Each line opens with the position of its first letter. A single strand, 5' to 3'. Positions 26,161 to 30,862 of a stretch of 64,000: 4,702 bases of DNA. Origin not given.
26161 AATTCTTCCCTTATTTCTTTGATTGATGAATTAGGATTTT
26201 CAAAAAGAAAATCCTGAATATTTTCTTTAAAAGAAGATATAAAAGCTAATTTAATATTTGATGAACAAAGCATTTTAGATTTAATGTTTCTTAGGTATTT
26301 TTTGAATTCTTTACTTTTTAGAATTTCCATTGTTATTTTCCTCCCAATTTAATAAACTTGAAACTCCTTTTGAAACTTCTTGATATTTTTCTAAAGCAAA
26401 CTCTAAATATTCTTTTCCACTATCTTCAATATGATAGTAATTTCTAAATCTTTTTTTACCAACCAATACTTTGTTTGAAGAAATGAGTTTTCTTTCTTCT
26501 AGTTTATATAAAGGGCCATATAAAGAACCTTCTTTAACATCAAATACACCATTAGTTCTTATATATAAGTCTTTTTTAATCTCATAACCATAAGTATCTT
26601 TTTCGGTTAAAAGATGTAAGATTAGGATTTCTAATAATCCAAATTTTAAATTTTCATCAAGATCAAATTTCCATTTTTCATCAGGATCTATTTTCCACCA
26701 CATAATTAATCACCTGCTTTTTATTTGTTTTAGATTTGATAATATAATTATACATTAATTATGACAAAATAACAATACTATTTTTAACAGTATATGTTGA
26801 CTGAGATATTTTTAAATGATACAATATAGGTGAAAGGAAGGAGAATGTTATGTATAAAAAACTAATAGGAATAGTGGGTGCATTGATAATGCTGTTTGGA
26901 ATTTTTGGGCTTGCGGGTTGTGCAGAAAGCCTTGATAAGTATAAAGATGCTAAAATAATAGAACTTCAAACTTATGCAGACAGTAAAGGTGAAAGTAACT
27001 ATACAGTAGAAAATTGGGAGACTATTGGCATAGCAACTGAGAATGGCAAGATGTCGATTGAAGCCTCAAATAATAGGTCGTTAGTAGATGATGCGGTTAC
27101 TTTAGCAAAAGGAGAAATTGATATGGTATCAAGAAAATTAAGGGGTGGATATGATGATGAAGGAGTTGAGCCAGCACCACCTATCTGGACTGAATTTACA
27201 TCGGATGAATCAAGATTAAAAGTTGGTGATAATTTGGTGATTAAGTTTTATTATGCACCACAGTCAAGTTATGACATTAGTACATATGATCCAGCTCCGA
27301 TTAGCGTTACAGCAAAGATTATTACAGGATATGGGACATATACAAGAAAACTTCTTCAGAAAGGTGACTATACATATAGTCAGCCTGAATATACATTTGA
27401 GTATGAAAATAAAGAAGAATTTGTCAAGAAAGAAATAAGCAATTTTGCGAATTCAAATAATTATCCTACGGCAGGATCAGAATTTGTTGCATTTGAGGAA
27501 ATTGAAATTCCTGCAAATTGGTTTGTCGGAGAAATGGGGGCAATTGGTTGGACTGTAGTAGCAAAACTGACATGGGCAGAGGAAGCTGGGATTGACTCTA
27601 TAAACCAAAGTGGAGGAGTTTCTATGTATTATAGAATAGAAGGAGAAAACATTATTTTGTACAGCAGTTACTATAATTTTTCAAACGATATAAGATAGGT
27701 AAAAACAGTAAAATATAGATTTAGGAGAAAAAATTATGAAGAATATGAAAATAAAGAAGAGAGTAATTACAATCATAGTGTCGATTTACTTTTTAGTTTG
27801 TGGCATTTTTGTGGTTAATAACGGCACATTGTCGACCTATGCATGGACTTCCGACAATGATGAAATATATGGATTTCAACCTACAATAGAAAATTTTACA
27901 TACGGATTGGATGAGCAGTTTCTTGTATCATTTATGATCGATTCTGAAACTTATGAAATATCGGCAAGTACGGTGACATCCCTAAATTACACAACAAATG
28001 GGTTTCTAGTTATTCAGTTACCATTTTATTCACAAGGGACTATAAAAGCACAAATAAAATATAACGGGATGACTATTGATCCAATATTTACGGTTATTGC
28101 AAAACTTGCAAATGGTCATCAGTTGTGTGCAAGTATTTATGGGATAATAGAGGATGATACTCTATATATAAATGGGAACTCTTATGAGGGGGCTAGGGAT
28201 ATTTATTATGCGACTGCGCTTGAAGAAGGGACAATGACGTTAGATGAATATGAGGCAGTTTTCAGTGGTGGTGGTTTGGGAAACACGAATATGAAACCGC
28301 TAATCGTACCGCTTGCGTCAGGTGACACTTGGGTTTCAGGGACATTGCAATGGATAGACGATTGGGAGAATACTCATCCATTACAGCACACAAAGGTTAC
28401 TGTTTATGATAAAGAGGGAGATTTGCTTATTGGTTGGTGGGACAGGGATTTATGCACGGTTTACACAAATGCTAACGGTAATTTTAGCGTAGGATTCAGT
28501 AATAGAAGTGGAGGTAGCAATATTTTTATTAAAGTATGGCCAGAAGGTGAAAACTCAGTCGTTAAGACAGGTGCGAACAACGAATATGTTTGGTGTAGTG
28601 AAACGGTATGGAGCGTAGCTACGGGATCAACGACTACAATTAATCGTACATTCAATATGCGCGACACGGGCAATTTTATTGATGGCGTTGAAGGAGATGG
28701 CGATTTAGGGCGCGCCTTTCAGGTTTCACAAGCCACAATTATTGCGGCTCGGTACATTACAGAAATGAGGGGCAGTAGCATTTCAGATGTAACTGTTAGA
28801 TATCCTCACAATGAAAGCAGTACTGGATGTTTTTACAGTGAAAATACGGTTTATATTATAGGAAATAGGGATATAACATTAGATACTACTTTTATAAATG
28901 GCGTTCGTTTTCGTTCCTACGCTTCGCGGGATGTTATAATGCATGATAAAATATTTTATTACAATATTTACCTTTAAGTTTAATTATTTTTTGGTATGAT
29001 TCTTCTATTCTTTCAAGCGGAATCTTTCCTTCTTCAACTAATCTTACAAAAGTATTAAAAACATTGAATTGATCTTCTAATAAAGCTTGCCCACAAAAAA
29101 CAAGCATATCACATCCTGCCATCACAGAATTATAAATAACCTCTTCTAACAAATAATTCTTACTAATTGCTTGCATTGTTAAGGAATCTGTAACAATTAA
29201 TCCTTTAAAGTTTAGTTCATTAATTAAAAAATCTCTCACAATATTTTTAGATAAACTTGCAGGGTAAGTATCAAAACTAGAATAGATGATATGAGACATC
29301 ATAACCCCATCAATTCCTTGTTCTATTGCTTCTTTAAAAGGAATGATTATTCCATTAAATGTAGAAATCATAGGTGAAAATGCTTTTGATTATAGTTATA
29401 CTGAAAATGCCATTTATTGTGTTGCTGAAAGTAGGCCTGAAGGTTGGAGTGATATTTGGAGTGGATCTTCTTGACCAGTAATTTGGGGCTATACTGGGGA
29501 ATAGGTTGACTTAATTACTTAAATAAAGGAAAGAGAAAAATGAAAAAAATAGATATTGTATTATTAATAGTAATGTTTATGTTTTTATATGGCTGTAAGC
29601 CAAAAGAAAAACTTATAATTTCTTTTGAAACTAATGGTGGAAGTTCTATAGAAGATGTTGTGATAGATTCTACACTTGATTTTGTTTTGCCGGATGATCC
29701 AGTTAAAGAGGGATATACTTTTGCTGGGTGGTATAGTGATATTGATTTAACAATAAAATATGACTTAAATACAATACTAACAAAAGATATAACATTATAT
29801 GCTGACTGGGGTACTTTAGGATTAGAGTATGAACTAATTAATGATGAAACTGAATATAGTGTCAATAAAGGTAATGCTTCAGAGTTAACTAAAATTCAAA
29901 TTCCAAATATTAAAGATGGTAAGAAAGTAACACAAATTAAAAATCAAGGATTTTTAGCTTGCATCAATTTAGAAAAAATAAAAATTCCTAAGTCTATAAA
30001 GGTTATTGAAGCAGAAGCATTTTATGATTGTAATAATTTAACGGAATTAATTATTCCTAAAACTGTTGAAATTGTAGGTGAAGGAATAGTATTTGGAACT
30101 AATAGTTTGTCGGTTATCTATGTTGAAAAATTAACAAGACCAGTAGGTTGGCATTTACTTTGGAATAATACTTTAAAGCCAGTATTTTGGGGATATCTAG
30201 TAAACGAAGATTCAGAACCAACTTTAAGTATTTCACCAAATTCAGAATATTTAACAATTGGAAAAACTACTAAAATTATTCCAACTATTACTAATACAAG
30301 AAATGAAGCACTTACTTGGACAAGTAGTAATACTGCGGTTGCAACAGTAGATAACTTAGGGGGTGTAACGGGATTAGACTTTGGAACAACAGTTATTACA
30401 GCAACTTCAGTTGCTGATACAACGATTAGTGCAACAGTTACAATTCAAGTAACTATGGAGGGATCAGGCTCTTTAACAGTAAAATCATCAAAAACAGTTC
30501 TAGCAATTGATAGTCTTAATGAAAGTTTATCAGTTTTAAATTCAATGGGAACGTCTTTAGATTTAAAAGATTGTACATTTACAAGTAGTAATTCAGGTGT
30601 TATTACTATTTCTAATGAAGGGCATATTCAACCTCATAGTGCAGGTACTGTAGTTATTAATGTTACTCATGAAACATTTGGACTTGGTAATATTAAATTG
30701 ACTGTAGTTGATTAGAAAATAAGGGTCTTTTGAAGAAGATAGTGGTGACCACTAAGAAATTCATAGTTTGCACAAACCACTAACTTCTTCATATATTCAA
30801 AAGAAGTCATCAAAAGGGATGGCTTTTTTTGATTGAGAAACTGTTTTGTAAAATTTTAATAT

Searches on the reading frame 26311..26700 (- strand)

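Call 67: search_protein_families(library=pfam, proteins=[window:26311-26700:-], max_evalue=0.001)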
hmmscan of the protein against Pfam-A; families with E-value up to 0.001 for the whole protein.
window:26311-26700:- (129 aa): 1 family
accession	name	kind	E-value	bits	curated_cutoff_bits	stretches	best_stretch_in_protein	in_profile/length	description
PF03551.20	PadR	-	6.2e-19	68.2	27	1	27-100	1-74/75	Transcriptional regulator PadR-like family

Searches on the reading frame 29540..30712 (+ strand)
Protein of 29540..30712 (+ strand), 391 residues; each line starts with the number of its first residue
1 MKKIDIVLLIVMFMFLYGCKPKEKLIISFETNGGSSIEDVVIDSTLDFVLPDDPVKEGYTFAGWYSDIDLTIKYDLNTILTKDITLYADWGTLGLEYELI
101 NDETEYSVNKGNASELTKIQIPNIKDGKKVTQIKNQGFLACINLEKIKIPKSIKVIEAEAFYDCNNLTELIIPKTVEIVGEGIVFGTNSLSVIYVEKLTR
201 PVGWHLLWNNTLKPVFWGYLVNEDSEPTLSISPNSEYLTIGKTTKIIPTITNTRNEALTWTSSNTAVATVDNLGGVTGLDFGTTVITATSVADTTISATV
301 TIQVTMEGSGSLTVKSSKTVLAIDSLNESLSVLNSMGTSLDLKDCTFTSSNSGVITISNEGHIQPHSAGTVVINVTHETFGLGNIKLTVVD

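Call 67: search_protein_families(library=pfam, proteins=[window:29540-30712:+], max_evalue=0.001)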
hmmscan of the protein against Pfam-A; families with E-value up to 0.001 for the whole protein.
window:29540-30712:+ (391 aa): 3 families
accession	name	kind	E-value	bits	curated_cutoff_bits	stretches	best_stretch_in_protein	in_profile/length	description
PF09479.16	Flg_new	-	5.4e-16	58.9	27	1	27-88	3-64/65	Listeria-Bacteroides repeat domain (List_Bact_rpt)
PF13306.12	LRR_5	-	2.7e-14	53.6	27.7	1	120-199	35-112/127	BspA type Leucine rich repeat region (6 copies)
PF02368.24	Big_2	-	3.3e-13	49.8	22.8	1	229-292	5-70/79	Bacterial Ig-like domain (group 2)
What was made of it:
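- Closest known: BspA-type leucine-rich-repeat surface proteins. Same: They belong to an expanded paralogous surface family; other LRR_5 lipoproteins lie at 29540 and 32640 (call 67).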
